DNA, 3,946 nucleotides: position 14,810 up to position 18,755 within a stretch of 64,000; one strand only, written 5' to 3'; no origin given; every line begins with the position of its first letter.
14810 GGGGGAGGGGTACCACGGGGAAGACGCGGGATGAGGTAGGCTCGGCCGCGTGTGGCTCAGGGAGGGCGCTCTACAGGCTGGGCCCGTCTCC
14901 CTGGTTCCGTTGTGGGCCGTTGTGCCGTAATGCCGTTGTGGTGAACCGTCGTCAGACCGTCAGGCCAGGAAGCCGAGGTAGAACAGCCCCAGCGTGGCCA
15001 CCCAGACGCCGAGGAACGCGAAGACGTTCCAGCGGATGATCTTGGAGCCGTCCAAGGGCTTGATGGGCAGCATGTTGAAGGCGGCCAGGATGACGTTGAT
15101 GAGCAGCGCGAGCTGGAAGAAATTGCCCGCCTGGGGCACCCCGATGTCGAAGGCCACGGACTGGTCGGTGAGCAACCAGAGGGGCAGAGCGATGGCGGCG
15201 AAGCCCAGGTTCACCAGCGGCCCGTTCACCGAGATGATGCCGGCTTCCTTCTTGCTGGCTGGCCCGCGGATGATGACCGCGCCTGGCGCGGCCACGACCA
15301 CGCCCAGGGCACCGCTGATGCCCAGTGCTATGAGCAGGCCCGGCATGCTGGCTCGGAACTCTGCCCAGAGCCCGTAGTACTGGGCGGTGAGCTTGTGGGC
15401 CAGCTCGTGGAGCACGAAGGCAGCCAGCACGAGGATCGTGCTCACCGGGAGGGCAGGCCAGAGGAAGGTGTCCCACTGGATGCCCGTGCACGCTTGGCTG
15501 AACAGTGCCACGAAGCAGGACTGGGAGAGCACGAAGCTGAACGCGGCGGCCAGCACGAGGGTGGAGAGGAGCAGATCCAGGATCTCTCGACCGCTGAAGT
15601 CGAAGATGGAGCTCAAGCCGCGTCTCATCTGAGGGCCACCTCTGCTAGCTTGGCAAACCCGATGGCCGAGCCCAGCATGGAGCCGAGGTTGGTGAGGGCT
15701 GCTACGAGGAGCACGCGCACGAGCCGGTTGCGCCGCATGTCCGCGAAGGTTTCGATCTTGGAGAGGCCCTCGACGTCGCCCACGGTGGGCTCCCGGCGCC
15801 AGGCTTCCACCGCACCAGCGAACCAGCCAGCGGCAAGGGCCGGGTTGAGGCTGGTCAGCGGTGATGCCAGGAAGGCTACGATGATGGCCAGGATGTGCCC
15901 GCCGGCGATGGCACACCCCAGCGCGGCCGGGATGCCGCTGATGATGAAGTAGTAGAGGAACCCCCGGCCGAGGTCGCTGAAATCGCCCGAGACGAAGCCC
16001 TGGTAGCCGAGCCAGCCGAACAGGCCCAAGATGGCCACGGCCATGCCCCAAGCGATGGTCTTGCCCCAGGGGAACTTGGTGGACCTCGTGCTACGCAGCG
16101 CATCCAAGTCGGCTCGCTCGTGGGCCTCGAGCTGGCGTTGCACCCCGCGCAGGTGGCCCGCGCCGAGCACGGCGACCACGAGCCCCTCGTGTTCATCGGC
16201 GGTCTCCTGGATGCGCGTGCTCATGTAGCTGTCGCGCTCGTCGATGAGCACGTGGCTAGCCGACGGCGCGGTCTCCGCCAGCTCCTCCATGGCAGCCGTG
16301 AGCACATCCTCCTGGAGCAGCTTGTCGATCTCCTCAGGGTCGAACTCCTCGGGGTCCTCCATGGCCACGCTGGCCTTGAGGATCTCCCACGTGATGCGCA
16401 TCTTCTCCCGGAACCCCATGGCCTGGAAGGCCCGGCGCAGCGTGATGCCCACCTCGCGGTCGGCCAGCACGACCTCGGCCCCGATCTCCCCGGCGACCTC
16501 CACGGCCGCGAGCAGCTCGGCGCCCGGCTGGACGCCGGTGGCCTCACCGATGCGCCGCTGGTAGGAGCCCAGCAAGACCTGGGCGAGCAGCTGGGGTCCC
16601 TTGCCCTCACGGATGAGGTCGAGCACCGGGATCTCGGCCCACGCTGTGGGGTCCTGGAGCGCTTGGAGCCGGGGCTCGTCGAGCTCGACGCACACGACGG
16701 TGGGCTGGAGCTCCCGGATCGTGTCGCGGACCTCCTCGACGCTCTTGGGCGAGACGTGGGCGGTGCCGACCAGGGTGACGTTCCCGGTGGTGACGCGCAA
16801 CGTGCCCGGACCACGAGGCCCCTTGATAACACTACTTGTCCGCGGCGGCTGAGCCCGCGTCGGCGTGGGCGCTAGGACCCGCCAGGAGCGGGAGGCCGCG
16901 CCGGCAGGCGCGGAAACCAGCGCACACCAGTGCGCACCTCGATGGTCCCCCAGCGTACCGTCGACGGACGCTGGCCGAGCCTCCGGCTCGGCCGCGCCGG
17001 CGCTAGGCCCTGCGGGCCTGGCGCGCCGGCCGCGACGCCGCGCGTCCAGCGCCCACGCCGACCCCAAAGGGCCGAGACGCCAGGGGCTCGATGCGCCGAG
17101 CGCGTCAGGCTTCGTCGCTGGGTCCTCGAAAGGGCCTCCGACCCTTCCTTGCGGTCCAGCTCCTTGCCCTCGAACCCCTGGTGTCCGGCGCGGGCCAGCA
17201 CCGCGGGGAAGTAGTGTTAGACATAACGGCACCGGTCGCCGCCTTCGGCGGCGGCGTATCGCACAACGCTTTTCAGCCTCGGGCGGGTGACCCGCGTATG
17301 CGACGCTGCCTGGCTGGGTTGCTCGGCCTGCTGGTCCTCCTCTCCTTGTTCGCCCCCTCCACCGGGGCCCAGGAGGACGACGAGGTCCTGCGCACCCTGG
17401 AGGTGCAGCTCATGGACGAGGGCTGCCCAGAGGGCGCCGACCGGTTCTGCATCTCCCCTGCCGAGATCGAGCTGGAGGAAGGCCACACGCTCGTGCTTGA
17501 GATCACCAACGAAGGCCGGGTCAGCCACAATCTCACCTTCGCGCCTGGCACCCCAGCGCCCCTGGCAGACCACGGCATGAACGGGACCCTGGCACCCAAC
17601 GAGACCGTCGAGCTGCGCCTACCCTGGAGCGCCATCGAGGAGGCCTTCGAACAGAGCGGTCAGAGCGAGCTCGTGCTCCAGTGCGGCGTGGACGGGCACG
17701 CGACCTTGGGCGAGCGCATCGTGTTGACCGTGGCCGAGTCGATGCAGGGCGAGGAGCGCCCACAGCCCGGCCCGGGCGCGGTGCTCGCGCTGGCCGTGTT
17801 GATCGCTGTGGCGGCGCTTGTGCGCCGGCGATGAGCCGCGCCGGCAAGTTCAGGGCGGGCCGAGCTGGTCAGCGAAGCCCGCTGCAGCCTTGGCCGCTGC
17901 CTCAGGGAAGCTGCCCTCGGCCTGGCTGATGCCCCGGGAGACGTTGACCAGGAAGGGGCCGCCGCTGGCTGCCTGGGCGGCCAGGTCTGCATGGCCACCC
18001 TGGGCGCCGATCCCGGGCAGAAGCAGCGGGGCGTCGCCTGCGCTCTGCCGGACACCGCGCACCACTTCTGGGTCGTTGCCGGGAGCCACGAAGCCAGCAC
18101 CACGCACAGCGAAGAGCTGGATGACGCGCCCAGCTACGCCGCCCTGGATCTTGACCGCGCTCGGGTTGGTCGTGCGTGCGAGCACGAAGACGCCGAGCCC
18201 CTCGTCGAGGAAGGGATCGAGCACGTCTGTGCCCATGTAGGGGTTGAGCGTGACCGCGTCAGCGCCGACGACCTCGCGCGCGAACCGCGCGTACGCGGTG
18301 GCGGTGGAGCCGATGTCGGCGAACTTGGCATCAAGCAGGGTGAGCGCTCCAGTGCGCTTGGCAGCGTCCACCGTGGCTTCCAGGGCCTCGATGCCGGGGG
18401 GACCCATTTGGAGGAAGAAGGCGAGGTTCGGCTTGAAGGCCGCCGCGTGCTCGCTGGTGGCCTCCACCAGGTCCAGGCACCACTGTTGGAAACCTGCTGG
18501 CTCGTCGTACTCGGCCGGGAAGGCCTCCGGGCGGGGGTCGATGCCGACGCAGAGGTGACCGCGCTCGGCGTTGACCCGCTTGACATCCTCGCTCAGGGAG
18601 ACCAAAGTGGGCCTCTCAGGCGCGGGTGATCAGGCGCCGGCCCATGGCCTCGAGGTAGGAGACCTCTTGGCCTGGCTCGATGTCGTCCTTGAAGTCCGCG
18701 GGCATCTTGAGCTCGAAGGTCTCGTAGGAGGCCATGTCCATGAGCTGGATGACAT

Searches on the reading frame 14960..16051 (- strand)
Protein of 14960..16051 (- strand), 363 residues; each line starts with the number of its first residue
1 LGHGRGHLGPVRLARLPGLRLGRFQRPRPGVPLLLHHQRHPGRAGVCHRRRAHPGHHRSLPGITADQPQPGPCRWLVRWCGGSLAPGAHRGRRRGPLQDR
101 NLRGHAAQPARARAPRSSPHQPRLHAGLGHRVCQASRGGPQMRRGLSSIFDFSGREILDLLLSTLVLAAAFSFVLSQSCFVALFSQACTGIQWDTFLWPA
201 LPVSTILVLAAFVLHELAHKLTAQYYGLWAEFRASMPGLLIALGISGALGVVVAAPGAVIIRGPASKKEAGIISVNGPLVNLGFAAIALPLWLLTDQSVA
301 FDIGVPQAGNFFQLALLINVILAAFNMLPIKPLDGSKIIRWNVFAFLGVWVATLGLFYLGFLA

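Call 96: search_protein_families(library=pfam, proteins=[window:14960-16051:-])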
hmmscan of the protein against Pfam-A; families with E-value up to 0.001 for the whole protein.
window:14960-16051:- (363 aa): 1 family
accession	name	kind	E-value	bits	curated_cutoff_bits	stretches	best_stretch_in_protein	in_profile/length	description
PF02163.28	Peptidase_M50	-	1.5e-09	37.9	27.2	1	206-340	4-191/221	Peptidase family M50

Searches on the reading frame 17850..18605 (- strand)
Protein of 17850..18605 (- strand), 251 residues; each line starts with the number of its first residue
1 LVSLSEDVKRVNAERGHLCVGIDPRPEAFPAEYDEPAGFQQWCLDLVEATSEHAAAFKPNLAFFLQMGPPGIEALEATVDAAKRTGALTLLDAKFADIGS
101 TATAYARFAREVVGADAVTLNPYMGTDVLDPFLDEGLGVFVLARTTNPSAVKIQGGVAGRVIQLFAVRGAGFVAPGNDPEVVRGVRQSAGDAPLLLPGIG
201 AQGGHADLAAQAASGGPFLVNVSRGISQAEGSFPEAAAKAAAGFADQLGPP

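Call 96: search_protein_families(library=pfam, proteins=[window:17850-18605:-])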
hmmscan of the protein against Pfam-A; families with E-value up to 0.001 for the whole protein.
window:17850-18605:- (251 aa): 1 family
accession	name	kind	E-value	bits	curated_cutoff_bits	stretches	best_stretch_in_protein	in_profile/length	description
PF00215.30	OMPdecase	-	1.3e-27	97.6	27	1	17-240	2-220/221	Orotidine 5'-phosphate decarboxylase / HUMPS family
